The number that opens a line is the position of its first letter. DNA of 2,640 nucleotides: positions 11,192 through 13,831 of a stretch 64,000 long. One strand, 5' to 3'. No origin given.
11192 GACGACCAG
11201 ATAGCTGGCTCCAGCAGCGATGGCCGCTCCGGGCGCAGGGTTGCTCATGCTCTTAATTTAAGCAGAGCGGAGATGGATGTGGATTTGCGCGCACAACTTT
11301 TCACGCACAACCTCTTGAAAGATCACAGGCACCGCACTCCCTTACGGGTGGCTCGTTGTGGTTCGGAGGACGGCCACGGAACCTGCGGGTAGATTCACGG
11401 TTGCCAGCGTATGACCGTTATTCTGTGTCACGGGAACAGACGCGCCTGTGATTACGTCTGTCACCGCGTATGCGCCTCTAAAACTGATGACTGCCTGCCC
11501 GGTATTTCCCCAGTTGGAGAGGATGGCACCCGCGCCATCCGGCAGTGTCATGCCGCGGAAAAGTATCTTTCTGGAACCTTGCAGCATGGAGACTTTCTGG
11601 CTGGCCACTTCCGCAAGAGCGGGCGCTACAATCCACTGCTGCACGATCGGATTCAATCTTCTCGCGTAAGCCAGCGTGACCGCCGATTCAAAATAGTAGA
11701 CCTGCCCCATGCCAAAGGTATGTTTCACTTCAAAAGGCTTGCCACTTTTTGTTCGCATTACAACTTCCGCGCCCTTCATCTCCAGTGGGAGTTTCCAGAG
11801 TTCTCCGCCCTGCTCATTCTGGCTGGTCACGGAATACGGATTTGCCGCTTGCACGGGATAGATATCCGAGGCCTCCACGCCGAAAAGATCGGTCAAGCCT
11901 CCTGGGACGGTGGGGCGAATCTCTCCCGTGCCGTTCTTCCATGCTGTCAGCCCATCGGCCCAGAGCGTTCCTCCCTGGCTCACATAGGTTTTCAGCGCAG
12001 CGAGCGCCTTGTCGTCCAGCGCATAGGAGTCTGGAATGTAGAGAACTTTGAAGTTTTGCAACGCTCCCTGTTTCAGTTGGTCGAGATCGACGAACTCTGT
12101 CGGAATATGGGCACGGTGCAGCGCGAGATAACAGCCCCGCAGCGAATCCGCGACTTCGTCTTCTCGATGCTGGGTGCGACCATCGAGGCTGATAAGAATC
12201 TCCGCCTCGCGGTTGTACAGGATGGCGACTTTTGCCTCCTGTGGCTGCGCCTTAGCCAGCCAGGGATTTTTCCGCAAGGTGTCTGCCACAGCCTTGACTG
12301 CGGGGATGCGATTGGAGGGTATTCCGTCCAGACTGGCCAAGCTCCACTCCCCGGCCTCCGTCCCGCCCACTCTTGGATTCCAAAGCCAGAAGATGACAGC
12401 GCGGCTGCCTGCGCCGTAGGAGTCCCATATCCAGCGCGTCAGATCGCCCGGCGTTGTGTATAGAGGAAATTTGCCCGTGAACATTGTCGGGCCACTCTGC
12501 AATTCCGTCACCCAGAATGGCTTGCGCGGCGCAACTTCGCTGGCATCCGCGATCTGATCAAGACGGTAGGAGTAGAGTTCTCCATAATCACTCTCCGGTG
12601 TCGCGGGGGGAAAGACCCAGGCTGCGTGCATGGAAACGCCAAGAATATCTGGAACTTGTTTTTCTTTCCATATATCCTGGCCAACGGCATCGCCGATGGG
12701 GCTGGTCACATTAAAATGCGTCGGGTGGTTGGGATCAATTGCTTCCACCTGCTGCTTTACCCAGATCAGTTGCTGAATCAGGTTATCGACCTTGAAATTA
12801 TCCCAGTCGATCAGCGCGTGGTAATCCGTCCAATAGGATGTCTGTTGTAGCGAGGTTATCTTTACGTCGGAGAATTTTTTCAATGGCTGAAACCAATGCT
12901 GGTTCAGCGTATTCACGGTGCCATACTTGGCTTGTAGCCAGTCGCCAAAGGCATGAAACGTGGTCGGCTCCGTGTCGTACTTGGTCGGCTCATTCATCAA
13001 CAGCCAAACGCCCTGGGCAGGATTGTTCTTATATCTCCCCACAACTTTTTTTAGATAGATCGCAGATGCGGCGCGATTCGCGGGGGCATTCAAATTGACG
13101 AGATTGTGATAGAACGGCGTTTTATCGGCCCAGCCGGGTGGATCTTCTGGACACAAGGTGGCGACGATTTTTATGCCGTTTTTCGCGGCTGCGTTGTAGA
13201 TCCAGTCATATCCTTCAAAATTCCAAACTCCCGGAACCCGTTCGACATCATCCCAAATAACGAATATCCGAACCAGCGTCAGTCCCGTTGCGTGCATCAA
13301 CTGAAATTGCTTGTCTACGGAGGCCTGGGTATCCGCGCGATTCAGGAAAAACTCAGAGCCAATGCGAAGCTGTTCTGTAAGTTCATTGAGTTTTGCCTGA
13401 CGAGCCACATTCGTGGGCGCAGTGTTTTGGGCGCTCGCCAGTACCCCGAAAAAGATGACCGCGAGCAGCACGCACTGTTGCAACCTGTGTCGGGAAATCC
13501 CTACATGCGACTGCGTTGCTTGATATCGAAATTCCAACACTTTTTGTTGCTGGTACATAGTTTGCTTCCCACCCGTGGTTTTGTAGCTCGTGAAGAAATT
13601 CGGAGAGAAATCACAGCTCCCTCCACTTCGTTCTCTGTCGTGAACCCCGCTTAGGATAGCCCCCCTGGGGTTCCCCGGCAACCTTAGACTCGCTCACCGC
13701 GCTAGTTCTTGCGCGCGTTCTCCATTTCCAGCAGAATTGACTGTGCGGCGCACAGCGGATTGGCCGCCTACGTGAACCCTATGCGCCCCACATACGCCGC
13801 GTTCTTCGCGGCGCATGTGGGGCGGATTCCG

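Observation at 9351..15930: ypdA-pyrF interval holds three stacked, unrelated cargo modules separated by duplicated pieces of the flanking genes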

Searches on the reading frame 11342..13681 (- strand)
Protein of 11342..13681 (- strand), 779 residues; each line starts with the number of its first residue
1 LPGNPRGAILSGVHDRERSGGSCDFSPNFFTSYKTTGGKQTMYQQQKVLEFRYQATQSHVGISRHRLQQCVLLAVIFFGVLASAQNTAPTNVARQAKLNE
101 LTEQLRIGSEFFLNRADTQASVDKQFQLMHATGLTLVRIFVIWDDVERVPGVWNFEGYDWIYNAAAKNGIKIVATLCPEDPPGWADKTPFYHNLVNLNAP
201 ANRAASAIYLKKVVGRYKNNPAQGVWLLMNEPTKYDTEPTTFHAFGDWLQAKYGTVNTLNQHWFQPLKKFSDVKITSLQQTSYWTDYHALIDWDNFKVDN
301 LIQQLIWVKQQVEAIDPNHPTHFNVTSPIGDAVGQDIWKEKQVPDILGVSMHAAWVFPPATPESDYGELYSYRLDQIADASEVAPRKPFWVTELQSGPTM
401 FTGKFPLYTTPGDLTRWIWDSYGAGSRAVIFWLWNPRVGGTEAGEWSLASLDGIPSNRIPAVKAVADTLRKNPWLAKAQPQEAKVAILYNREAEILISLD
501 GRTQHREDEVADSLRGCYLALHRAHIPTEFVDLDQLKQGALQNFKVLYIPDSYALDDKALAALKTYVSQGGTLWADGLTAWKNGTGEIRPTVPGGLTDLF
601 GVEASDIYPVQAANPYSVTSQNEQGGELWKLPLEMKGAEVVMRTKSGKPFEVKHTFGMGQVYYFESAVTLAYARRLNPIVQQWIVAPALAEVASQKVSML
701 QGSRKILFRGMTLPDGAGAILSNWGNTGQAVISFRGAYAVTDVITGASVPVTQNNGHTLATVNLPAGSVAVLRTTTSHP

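Call 4: search_protein_families(library=pfam, proteins=[window:11342-13681:-])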
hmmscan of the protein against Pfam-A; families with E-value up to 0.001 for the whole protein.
window:11342-13681:- (779 aa): 2 families
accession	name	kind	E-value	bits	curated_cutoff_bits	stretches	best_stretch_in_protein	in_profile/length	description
PF02449.21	Glyco_hydro_42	-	1e-29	104.5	21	1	120-469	10-373/376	Beta-galactosidase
PF08532.16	Glyco_hydro_42M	-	1.2e-19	71.1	25.8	1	483-676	1-196/207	Beta-galactosidase trimerisation domain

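Call 34: search_protein_families(library=padloc, proteins=[window:11342-13558:-], max_evalue=0.01)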
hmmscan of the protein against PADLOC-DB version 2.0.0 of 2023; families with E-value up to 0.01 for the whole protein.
window:11342-13558:- (738 aa): 0 families

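Call 35: search_protein_families(library=ncbifam, proteins=[window:11342-13558:-], max_evalue=0.01)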
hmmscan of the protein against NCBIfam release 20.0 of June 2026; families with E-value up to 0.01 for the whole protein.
window:11342-13558:- (738 aa): 1 family
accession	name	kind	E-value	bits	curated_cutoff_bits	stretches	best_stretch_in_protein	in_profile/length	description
NF041127.1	exo_beta_glucsam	equivalog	0.0034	15.5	1500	0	406-532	401-530/782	exo-beta-D-glucosaminidase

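Call 46: search_protein_families(library=pfam, proteins=[L181:1-107:+], max_evalue=1)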
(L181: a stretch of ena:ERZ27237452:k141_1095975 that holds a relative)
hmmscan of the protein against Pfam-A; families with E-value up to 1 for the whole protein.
L181:1-107:+ (35 aa): 0 families
